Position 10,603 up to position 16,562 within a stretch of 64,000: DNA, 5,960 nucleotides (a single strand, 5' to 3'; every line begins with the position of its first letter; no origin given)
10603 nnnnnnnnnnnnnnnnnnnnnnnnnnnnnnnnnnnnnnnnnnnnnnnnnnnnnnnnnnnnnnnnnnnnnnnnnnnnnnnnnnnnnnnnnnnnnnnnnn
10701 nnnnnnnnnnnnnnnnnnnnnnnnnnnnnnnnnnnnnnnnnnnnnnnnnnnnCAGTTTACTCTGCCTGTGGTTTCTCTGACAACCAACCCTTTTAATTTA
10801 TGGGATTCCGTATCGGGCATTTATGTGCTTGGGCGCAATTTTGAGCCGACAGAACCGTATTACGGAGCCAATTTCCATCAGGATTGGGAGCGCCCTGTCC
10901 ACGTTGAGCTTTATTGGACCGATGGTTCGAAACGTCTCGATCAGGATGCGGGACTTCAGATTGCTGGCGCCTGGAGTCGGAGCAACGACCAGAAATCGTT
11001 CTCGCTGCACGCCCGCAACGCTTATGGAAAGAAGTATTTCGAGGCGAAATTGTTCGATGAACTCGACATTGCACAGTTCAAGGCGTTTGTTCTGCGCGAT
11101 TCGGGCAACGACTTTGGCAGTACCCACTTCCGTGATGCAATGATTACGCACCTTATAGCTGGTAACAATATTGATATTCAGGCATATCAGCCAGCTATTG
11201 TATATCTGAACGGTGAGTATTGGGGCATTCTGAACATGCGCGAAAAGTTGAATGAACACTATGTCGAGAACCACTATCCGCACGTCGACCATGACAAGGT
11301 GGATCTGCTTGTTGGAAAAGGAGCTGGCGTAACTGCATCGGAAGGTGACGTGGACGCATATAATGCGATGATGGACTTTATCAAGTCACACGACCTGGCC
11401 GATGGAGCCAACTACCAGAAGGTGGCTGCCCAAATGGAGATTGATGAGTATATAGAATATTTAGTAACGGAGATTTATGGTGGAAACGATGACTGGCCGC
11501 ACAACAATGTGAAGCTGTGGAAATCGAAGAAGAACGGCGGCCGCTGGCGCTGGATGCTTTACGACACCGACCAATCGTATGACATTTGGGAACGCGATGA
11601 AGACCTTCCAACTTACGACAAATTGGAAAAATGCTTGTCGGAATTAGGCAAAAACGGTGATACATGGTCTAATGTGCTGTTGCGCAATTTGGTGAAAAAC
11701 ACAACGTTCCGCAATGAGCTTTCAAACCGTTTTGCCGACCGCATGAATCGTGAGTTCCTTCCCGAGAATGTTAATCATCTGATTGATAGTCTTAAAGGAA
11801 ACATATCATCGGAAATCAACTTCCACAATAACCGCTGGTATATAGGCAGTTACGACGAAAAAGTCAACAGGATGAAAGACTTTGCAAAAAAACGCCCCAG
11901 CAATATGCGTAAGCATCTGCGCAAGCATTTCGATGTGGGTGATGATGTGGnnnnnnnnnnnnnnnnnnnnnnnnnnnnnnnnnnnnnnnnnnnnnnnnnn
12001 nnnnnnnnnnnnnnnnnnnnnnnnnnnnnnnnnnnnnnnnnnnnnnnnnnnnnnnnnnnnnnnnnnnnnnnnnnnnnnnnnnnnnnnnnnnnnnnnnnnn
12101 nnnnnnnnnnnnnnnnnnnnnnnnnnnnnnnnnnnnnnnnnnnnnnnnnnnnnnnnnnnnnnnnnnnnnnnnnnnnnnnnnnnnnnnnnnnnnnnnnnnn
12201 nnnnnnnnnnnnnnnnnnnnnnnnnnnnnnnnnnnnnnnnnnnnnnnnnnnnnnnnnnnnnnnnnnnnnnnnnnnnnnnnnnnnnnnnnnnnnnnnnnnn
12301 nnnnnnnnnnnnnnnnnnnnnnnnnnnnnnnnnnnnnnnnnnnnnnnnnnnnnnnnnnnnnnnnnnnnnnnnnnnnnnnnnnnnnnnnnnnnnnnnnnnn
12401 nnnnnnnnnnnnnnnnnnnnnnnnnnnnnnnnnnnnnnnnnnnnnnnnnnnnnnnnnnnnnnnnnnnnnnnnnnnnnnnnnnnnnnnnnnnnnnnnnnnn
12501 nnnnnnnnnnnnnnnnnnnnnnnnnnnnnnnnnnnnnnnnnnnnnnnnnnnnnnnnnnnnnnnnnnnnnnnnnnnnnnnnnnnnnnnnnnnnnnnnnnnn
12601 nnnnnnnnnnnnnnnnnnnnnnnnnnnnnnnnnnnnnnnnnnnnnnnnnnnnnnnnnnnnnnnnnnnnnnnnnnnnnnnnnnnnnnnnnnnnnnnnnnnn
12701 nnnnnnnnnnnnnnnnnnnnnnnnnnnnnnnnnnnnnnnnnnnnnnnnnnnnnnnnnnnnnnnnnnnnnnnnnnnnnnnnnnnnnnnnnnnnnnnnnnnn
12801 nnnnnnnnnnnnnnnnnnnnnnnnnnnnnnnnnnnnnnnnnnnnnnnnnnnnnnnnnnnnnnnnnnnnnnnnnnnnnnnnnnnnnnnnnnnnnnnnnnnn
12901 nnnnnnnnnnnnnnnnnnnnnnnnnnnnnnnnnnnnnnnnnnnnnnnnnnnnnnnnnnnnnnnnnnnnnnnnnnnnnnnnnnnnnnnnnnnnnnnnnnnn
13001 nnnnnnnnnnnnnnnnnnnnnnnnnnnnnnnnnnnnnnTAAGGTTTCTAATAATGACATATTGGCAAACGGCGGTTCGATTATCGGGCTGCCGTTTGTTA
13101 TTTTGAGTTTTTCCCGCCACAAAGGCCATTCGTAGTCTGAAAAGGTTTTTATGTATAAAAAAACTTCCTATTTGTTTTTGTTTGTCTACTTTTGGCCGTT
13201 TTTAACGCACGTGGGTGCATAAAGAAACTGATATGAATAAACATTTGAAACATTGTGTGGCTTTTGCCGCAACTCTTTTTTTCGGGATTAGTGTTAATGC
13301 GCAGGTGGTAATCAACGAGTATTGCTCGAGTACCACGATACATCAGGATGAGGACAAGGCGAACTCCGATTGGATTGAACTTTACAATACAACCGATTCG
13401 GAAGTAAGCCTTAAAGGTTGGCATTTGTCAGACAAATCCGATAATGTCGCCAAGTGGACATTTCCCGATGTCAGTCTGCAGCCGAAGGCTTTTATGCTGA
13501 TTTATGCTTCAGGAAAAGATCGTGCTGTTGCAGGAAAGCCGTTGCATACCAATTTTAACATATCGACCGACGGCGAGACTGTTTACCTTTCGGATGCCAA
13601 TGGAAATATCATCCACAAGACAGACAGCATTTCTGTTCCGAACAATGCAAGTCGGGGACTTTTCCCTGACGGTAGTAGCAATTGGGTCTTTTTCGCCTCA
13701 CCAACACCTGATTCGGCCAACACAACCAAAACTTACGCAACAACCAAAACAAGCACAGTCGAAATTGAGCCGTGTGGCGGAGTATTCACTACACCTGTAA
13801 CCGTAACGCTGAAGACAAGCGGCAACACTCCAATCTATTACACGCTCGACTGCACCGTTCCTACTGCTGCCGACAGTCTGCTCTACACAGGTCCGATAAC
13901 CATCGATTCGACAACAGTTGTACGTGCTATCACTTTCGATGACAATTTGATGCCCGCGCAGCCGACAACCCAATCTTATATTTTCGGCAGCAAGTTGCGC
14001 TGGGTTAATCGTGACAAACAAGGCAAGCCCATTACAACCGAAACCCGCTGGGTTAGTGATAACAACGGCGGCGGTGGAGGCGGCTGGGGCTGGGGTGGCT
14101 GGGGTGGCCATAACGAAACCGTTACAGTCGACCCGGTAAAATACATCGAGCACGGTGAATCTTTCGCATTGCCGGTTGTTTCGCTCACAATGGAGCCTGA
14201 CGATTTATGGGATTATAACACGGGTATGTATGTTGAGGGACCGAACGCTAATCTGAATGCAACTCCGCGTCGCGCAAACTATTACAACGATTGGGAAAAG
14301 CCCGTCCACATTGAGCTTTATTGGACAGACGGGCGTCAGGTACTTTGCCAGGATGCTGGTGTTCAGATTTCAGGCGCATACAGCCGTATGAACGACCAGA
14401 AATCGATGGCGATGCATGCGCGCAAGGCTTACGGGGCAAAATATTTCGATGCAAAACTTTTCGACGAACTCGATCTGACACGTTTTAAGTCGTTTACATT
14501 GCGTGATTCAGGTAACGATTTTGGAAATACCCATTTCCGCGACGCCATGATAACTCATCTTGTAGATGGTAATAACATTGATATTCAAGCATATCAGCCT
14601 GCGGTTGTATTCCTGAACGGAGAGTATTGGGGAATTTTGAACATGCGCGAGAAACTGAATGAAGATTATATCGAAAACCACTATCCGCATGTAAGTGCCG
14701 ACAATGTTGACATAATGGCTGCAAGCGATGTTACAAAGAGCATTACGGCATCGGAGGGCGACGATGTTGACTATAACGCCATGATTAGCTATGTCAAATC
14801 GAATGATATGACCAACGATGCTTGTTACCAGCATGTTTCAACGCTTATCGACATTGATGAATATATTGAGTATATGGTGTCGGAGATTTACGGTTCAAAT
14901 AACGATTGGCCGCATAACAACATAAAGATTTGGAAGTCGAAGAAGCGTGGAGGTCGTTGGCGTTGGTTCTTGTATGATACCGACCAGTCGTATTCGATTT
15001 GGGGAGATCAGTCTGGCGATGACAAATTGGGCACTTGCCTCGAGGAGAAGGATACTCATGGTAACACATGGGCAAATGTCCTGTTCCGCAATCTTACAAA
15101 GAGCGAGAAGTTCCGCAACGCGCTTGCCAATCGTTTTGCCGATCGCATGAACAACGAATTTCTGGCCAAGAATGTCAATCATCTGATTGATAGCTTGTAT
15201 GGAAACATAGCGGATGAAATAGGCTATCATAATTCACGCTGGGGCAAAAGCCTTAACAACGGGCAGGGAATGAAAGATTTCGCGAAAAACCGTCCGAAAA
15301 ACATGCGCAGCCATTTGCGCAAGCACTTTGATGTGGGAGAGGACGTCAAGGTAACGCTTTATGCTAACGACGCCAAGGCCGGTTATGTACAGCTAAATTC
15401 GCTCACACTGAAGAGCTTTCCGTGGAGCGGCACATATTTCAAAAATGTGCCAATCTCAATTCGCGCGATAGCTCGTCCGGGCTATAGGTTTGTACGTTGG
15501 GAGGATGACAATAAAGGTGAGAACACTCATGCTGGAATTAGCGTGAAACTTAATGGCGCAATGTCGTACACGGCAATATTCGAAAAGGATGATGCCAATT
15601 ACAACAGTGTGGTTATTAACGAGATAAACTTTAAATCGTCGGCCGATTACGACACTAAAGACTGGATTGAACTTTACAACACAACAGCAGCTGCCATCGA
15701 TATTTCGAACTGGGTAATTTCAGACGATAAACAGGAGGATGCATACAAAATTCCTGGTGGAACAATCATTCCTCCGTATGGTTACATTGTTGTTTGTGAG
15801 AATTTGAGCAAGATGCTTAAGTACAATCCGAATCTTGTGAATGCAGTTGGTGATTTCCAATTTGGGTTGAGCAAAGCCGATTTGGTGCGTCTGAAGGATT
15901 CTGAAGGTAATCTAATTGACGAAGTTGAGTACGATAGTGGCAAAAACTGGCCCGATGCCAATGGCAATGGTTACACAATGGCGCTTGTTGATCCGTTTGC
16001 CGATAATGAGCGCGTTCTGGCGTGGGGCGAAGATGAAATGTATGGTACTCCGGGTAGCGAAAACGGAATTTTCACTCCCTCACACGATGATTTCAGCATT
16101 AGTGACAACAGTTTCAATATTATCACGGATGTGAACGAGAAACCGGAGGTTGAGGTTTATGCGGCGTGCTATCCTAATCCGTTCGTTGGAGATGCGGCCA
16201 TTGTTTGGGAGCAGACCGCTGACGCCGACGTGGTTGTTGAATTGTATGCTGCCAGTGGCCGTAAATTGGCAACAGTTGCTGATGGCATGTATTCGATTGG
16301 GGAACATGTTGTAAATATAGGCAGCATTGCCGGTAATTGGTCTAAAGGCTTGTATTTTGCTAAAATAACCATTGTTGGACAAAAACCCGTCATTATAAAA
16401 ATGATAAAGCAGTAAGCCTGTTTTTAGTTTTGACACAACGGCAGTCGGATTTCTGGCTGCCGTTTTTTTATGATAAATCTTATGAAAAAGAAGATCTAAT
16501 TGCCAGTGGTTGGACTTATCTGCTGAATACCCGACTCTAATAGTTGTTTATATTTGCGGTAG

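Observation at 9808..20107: Tandem array of three paralogous LTD-CotH-LTD giant proteins with T9SS sorting tails (candidate surface-displayed atypical kinases)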

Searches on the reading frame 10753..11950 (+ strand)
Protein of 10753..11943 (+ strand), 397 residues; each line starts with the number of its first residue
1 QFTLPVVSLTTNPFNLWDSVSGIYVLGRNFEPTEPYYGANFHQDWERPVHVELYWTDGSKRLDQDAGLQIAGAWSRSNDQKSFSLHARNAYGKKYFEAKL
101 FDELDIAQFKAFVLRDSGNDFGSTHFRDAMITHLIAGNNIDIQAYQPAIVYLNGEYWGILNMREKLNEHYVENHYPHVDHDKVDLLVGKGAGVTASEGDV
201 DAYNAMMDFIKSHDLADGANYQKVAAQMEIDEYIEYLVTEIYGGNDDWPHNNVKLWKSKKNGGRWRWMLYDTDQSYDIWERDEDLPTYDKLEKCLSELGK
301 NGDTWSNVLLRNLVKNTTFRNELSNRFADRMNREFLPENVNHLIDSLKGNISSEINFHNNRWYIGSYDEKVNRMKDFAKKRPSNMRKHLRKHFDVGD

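Call 18: search_solved_structures(query=window:10900-11950:+, max_evalue=10, show_alignments=3)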
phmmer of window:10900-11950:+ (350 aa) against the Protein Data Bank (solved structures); distinct sequences matched with E-value up to 10: 0.

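Call 63: search_solved_structures(query=A3, max_evalue=1, show_alignments=1)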
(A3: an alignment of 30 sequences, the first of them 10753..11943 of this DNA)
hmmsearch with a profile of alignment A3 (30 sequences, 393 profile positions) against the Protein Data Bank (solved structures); distinct sequences matched with E-value up to 1: 2.
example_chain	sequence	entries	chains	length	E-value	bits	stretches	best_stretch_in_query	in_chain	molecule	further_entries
5jd9_A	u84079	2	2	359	6.8e-10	41.9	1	92-389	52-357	Spore coat protein H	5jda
3fay_A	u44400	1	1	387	0.57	12.5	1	293-381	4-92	Ras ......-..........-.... protein IQGAP1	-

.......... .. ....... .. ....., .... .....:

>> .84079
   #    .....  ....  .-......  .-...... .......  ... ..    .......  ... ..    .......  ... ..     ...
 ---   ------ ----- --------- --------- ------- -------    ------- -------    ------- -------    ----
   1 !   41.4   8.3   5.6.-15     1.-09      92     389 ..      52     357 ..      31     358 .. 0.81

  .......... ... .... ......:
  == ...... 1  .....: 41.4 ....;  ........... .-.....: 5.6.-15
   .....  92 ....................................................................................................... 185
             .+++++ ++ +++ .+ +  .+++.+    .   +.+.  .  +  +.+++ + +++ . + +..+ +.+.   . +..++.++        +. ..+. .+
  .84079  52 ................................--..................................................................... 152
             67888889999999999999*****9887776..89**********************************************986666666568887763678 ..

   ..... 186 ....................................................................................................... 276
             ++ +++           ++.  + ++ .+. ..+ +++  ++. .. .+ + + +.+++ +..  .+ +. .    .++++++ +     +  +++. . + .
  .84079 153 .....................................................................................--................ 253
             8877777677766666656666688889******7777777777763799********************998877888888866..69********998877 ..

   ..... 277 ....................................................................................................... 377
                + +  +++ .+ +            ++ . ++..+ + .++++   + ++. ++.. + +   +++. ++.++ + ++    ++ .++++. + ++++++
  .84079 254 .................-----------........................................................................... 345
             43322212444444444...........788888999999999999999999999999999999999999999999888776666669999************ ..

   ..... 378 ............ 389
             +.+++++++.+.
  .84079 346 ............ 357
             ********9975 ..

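Call 84: search_protein_representatives(protein=window:10753-11943:+)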
Query: 397 residues. Proteins with E-value up to 0.001 (for the whole library): 10588; up to 1e-10: 7934; up to 1e-30: 4104. The best 150 are listed.
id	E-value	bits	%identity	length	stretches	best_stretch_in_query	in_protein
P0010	4.5e-218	740.9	81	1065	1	1-397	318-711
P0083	2.4e-122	425.6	52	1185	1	3-396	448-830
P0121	7.9e-109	381.1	47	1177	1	2-396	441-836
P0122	7.6e-102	358.1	43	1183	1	3-395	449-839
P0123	2.4e-100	353.2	44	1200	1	2-396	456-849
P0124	3.3e-99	349.4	45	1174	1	4-395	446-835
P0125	1.7e-98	347.1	44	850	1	3-395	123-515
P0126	1.8e-97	343.7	43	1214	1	3-392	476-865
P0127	4.5e-96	339.1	45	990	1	3-393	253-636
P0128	2.4e-95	336.7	44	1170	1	3-395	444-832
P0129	2.9e-95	336.4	44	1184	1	3-394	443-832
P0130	3.8e-95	336.1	45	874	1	3-396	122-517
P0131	4.4e-95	335.8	44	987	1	5-393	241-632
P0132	6.9e-95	335.2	47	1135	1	2-384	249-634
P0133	5.8e-94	332.2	45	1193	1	3-395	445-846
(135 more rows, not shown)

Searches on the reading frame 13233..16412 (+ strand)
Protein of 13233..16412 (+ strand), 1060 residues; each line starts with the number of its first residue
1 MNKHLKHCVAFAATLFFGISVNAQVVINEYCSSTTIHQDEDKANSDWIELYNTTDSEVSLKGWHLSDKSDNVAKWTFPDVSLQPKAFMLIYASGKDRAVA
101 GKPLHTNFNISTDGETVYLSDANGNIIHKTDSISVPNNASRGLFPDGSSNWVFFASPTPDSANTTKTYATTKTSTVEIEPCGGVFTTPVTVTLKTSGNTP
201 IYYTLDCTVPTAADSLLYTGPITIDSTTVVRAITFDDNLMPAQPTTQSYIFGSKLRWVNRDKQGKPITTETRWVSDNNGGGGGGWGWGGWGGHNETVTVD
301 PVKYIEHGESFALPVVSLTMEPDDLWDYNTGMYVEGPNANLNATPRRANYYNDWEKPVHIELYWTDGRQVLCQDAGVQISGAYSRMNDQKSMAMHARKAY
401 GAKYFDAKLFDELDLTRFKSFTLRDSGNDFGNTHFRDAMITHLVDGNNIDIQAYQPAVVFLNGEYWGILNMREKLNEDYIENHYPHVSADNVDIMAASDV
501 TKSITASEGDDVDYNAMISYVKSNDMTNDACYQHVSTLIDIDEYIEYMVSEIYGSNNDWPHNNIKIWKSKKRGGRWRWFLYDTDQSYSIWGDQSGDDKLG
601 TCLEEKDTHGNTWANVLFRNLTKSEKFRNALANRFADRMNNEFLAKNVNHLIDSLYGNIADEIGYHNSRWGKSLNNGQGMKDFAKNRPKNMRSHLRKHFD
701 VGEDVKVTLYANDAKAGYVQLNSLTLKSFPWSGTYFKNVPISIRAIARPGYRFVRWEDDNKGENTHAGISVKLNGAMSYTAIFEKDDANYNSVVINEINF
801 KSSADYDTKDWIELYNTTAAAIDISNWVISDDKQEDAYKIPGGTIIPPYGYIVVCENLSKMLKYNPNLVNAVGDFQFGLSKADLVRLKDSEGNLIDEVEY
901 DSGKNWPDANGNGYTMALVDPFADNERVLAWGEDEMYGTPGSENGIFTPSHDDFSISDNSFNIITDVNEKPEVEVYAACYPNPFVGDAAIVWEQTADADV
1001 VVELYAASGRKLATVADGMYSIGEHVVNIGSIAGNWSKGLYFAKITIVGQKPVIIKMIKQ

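Call 6: search_protein_families(library=pfam, proteins=[window:13233-16412:+], max_evalue=0.01)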
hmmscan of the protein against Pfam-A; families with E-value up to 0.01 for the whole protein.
window:13233-16412:+ (1060 aa): 6 families
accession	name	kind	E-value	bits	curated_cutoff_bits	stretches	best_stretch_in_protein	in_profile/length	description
PF08757.17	CotH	-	9e-44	150.7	23.8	1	377-691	1-322/322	CotH kinase protein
PF00932.25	LTD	-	6.6e-40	136.3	34.3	2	22-129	5-104/109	Lamin Tail Domain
PF13290.12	CHB_HEX_C_1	-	2.8e-14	53.3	22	1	182-239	3-60/67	Chitobiase/beta-hexosaminidase C-terminal domain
PF13287.12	Fn3_assoc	-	3.5e-11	43.5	23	1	191-249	1-59/59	Fn3 associated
PF18998.6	Flg_new_2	-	2.2e-08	34.4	23.6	1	732-786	16-72/73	Divergent InlB B-repeat domain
PF18962.6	Por_Secre_tail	-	0.00048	20.8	27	1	980-1051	2-68/75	Secretion system C-terminal sorting domain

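Call 7: search_protein_families(library=ncbifam, proteins=[window:13233-16412:+], max_evalue=0.01)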
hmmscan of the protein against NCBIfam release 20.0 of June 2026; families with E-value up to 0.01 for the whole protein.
window:13233-16412:+ (1060 aa): 1 family
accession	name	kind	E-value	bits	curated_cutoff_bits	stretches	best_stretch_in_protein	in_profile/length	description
TIGR04183.1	Por_Secre_tail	domain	2.8e-06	27.2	23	1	980-1060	2-72/72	T9SS type A sorting domain-containing protein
